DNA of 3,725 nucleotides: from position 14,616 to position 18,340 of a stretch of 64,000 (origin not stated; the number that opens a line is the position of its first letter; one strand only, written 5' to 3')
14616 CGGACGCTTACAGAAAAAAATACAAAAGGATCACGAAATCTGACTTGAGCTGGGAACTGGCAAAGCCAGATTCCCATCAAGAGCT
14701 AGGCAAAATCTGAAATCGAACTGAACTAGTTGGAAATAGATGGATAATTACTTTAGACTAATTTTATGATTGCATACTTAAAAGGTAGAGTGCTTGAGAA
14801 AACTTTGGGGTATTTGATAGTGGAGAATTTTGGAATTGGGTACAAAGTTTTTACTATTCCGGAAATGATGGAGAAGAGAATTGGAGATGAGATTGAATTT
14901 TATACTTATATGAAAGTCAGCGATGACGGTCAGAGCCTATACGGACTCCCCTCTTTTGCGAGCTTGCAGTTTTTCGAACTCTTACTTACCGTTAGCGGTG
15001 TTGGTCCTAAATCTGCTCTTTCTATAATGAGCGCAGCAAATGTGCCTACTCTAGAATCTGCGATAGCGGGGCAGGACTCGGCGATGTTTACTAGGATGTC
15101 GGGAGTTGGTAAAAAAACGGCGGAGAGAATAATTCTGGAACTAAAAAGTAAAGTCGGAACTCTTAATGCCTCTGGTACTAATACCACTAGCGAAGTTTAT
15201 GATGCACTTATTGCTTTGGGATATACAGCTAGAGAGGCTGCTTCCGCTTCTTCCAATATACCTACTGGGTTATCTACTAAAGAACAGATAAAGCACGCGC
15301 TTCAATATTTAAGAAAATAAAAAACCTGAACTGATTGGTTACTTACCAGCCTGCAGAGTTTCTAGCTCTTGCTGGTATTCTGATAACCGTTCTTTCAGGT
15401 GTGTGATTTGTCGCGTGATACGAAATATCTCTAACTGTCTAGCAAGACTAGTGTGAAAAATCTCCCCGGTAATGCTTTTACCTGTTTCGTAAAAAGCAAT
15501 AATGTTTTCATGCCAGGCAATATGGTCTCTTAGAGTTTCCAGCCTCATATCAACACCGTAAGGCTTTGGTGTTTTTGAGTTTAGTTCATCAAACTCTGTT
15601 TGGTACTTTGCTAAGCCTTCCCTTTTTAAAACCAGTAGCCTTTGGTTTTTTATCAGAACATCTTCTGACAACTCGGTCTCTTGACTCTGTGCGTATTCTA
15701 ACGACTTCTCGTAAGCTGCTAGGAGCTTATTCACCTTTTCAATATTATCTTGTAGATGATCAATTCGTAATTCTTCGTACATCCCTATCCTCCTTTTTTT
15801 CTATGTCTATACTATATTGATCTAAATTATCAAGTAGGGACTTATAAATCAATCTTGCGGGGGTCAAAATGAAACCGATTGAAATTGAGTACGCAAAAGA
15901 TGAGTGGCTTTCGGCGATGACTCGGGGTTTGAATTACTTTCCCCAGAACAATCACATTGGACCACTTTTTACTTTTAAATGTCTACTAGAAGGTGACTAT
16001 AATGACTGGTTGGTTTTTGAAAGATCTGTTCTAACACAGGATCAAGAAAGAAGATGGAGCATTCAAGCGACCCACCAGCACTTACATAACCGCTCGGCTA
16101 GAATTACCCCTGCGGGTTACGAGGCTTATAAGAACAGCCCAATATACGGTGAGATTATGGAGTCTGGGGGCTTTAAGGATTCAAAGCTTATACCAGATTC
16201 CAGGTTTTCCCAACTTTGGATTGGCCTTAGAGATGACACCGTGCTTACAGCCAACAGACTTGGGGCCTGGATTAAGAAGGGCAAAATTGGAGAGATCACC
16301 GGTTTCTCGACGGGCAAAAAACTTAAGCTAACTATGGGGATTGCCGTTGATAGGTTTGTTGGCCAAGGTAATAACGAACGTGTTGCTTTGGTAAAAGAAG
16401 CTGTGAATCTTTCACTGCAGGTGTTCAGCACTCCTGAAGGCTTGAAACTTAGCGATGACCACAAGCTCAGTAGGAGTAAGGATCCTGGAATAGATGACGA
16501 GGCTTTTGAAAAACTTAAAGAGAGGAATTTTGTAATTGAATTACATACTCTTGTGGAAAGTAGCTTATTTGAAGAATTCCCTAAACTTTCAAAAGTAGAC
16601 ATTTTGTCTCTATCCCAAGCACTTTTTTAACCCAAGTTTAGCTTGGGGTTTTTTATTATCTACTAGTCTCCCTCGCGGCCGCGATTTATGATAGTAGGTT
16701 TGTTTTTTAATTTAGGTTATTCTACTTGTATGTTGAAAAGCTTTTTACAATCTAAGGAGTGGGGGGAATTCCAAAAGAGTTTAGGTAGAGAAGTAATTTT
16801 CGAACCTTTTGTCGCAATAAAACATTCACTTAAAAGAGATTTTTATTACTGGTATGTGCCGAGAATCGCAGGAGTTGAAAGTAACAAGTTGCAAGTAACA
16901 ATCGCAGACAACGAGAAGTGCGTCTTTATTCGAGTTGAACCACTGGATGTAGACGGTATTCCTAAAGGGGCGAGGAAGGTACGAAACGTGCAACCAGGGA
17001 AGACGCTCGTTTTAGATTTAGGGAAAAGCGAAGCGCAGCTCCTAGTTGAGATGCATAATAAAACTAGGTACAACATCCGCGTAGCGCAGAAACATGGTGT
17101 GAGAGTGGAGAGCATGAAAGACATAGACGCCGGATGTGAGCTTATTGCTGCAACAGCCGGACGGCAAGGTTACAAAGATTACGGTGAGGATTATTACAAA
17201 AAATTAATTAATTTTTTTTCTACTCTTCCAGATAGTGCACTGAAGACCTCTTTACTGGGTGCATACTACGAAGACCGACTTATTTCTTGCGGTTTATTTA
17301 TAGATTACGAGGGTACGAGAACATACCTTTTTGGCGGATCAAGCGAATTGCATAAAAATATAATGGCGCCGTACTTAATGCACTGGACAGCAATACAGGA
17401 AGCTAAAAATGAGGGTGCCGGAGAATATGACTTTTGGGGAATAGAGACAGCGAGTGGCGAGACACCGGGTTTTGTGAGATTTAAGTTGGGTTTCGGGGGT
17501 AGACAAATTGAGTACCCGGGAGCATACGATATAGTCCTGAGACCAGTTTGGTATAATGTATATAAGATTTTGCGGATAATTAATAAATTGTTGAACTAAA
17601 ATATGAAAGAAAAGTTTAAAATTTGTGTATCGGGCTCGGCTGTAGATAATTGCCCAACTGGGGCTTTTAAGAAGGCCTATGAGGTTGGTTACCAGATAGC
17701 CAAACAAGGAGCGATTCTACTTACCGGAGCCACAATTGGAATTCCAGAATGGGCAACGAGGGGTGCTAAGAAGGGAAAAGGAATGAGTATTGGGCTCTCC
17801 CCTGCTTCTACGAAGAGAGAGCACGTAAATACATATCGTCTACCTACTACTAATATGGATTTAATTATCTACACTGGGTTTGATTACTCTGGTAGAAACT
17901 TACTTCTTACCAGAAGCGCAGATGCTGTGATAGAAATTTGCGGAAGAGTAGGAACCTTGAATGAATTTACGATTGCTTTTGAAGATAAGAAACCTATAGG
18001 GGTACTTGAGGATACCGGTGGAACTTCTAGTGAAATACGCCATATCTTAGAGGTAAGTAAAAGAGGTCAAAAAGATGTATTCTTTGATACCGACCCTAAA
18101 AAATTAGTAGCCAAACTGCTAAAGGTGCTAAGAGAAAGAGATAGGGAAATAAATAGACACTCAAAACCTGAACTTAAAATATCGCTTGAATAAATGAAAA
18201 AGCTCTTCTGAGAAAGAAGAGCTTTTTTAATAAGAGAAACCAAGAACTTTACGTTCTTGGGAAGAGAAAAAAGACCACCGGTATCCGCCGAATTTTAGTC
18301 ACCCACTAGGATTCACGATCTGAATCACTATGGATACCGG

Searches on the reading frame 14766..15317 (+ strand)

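Call 62: search_protein_families(library=pfam, proteins=[window:14766-15317:+], max_evalue=0.001)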
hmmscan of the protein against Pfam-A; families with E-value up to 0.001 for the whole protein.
window:14766-15317:+ (184 aa): 5 families
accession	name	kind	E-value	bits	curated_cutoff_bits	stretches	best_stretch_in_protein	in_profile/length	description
PF14520.12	HHH_5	-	3.7e-17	63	27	1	70-127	1-56/57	Helix-hairpin-helix domain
PF01330.27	RuvA_N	-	5.4e-17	62.1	23.6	1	1-60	1-61/61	RuvA N terminal domain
PF07499.19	RuvA_C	-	1.2e-08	35.7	24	1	141-182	3-46/47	RuvA, C-terminal domain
PF00633.29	HHH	-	7.6e-07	29.1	24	0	71-89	11-29/30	Helix-hairpin-helix motif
PF21176.3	RecR_HhH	-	2e-05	24.7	27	0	108-126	8-26/45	RecR, helix-hairpin-helix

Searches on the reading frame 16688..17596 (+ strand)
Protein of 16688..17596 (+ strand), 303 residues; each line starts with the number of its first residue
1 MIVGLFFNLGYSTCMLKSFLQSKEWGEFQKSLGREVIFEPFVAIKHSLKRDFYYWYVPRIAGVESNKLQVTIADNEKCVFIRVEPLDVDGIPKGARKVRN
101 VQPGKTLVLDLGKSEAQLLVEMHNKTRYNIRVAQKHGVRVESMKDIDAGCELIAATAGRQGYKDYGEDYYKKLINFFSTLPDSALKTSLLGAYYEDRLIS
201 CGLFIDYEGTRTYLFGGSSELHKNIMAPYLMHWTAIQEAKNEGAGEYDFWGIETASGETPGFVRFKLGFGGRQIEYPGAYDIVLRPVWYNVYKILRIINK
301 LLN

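Call 19: search_protein_families(library=pfam, proteins=[window:16688-17596:+], max_evalue=0.001)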
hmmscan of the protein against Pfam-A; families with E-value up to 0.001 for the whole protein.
window:16688-17596:+ (303 aa): 2 families
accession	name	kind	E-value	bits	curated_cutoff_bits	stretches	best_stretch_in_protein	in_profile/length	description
PF02388.22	FemAB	-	1.9e-35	122.9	24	2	196-295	305-404/406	FemAB family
PF13480.13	Acetyltransf_6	-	3e-08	34.4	22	1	124-251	5-136/143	Acetyltransferase (GNAT) domain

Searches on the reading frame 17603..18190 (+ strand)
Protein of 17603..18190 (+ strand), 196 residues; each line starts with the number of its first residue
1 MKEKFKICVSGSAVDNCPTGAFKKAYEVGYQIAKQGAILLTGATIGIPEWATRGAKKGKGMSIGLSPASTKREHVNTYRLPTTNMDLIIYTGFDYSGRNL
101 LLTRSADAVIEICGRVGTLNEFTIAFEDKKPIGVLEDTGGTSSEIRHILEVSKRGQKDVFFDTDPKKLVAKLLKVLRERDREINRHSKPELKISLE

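Call 62: search_protein_families(library=pfam, proteins=[window:17603-18190:+], max_evalue=0.001)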
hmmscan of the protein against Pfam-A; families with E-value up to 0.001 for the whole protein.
window:17603-18190:+ (196 aa): 2 families
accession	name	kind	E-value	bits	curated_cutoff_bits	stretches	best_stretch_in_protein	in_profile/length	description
PF18306.6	LDcluster4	-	7.4e-36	123.5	26.3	1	5-168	2-150/151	SLOG cluster4 family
PF03641.19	Lysine_decarbox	-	0.00038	21.1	27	1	51-127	4-74/131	Possible lysine decarboxylase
